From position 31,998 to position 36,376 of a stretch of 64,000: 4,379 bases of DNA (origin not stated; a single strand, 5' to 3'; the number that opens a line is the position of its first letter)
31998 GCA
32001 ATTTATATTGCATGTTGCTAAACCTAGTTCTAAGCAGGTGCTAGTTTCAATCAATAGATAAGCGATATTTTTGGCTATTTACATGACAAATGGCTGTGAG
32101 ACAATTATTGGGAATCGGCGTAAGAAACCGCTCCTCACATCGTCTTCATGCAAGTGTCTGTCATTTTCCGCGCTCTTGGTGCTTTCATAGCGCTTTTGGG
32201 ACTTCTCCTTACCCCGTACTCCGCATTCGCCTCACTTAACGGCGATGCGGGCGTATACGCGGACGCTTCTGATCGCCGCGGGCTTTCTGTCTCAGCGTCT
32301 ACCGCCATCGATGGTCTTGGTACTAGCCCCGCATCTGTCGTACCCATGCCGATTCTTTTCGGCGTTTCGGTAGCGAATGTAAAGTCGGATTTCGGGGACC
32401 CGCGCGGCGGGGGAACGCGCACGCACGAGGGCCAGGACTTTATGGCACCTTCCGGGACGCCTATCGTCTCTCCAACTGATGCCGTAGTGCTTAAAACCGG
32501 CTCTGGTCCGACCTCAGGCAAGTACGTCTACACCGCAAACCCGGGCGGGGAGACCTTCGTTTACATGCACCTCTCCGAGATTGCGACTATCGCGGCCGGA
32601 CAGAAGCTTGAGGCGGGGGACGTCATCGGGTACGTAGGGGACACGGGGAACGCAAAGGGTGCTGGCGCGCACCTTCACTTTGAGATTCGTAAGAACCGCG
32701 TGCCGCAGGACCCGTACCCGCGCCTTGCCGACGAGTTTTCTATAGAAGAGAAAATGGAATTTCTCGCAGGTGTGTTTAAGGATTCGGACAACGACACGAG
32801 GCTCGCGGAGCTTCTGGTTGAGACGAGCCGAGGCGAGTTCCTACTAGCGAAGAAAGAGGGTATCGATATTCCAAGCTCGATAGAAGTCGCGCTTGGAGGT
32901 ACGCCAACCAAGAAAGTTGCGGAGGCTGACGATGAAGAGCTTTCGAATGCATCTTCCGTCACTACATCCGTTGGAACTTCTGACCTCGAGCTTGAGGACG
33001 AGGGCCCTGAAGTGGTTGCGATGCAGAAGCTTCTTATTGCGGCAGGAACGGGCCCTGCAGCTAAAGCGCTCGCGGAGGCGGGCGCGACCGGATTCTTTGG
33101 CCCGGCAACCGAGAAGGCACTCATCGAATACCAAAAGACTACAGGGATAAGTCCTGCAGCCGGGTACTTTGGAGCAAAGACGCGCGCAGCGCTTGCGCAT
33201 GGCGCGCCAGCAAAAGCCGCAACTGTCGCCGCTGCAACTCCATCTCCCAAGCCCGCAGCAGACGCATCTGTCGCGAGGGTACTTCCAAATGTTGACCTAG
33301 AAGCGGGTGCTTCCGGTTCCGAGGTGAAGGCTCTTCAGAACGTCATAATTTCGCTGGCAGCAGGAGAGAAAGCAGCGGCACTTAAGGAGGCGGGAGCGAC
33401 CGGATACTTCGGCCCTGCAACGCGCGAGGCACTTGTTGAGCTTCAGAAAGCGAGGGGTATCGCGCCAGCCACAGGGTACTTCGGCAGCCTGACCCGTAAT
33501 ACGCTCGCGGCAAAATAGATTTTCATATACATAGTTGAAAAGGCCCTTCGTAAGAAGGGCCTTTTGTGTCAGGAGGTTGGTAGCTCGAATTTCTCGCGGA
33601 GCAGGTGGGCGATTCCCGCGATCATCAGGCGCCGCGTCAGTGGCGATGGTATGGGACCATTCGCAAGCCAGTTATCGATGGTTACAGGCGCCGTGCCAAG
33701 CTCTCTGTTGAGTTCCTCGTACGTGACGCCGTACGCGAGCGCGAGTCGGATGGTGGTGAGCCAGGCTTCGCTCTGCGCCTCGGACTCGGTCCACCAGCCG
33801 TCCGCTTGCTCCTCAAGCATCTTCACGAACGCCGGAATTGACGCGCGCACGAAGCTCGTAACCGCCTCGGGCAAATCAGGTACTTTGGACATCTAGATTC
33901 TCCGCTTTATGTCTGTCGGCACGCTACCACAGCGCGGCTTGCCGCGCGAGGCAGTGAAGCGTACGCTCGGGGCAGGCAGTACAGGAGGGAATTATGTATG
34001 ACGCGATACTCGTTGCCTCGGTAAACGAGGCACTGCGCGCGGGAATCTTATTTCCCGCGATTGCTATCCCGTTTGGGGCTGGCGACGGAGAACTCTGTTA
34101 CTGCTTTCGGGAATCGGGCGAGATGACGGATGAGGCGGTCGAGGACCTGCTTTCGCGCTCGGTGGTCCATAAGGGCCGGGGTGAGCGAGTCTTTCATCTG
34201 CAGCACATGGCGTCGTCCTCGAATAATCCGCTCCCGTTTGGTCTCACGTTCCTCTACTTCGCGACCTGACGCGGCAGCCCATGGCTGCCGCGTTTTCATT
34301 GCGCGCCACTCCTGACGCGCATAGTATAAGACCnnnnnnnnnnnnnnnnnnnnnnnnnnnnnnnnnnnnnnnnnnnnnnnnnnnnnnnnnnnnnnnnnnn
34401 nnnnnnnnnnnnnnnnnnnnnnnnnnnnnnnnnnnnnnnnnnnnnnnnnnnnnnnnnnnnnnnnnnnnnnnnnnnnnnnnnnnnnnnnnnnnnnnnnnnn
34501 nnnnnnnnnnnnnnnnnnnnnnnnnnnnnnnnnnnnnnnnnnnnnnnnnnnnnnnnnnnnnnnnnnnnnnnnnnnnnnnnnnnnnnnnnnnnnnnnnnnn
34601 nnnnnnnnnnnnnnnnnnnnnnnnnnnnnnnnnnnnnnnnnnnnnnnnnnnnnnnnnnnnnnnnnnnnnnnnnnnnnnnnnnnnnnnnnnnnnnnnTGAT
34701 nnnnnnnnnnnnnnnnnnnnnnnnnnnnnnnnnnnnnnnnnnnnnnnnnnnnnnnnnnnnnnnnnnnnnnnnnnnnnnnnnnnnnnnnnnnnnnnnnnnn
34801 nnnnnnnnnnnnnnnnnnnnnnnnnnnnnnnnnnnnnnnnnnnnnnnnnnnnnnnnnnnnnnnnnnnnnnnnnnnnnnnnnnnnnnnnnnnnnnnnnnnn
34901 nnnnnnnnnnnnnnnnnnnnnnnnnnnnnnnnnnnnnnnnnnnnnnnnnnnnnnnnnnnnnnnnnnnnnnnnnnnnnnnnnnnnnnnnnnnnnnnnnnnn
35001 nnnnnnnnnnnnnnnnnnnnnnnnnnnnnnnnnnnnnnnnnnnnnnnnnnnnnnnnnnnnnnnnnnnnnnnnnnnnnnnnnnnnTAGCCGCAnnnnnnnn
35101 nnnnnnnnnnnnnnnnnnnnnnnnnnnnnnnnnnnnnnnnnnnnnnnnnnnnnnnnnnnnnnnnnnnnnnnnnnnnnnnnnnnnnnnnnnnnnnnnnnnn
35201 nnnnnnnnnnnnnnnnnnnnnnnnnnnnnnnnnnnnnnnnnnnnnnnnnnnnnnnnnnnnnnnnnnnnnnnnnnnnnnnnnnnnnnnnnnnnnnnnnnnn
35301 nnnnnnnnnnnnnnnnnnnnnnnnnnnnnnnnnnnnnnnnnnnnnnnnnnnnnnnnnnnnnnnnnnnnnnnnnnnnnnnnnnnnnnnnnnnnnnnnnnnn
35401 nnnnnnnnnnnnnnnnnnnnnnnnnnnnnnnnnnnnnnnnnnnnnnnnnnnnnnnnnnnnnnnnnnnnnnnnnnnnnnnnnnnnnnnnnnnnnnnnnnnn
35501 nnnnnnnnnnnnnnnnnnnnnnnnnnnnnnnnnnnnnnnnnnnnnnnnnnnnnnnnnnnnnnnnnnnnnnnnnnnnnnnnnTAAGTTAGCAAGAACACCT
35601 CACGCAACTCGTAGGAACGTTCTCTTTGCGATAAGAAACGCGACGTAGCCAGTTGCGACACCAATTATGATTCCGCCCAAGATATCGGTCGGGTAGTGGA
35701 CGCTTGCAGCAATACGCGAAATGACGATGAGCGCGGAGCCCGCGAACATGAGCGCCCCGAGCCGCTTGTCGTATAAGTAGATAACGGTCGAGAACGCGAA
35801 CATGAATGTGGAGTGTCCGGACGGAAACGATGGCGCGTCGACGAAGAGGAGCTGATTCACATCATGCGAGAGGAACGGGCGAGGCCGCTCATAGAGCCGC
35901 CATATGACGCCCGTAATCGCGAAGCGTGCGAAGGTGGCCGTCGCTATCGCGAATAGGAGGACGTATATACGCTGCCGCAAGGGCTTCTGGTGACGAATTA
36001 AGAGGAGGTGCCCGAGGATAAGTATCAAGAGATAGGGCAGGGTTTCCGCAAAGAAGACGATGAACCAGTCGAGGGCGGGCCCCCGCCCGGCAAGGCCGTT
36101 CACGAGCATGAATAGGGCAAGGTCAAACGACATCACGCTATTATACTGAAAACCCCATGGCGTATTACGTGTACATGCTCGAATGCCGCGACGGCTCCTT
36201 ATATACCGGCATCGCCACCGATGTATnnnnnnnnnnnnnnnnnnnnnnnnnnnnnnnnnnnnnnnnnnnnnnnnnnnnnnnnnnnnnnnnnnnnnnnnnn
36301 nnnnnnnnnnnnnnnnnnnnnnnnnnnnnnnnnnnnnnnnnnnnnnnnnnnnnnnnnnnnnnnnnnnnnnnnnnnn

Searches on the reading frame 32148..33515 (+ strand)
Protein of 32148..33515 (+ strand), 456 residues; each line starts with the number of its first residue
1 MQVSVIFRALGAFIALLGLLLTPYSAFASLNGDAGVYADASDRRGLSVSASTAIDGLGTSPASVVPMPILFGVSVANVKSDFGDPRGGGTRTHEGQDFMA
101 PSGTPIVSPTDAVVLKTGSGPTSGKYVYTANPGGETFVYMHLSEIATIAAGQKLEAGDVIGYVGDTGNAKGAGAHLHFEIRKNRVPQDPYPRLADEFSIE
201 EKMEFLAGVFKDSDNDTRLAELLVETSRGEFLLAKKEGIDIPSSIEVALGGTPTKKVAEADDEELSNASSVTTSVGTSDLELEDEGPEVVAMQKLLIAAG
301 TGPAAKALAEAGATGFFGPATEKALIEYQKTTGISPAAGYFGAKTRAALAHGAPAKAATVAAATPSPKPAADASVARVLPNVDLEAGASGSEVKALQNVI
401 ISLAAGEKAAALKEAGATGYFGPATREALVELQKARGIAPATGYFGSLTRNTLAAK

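Call 15: search_protein_families(library=pfam, proteins=[window:32148-33515:+], max_evalue=0.001)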
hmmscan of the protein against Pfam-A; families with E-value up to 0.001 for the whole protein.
window:32148-33515:+ (456 aa): 2 families
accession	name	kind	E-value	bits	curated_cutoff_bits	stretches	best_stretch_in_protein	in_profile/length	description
PF01551.29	Peptidase_M23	-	3e-24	85.5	28.7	1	92-189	2-96/96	Peptidase family M23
PF01471.23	PG_binding_1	-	1.1e-17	64.4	23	2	286-349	2-57/57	Putative peptidoglycan binding domain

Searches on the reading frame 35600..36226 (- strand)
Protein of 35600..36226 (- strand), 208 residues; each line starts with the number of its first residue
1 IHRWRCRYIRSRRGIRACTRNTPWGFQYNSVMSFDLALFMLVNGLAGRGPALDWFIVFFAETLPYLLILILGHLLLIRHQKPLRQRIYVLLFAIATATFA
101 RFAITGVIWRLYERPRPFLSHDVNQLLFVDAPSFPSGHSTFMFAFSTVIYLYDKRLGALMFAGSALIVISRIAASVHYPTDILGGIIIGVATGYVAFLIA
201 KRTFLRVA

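Call 15: search_protein_families(library=pfam, proteins=[window:35600-36226:-], max_evalue=0.001)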
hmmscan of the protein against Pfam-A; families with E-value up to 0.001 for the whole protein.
window:35600-36226:- (208 aa): 3 families
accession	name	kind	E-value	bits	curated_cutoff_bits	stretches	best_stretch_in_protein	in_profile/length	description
PF01569.27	PAP2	-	3e-20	72.7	27.2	1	92-201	3-126/130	PAP2 superfamily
PF14378.12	PAP2_3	-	2.3e-06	28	27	1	38-192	10-187/190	PAP2 superfamily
PF14360.12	PAP2_C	-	0.00027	21.9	27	1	136-191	8-67/74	PAP2 superfamily C-terminal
